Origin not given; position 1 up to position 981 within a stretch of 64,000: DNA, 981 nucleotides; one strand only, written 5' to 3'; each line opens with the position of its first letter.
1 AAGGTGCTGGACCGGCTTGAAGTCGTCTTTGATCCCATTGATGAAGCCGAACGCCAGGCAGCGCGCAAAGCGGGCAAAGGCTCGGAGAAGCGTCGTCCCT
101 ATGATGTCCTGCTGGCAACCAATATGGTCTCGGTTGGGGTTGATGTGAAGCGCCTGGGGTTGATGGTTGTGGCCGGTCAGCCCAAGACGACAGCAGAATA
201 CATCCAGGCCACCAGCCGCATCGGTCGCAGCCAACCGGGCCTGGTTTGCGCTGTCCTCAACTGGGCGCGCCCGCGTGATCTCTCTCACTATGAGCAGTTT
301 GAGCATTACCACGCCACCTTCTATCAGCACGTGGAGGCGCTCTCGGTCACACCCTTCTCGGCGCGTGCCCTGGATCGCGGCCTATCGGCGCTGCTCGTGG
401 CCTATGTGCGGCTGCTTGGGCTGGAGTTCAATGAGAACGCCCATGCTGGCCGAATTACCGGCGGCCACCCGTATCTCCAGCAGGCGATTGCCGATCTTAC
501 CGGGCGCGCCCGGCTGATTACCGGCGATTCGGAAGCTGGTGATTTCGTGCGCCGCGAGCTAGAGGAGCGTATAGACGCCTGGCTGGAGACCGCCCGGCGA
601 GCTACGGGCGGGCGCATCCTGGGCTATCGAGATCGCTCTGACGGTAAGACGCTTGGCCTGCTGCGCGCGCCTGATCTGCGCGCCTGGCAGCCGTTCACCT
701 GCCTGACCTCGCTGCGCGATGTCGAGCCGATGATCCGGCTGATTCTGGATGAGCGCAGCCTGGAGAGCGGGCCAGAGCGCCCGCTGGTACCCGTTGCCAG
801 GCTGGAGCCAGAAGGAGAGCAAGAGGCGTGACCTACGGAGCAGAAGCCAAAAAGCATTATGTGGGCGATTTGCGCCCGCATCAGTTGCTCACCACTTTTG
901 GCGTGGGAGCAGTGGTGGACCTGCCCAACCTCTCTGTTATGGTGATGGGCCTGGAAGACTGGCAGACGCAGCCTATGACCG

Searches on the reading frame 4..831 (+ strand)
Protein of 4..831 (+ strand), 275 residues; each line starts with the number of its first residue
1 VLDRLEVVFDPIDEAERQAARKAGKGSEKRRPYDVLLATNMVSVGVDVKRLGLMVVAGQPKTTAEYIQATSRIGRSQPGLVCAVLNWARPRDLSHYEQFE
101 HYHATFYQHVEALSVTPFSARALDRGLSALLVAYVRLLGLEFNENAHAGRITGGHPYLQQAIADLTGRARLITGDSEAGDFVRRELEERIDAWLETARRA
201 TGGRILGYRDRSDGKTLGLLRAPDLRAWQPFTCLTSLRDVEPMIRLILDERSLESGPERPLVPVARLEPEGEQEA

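Call 72: search_protein_families(library=pfam, proteins=[window:4-831:+], max_evalue=0.001)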
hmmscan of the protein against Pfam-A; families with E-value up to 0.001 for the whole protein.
window:4-831:+ (275 aa): 1 family
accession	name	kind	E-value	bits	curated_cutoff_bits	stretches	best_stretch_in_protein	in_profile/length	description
PF00271.37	Helicase_C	-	1e-07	32.6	23.5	1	13-76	46-109/110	Helicase conserved C-terminal domain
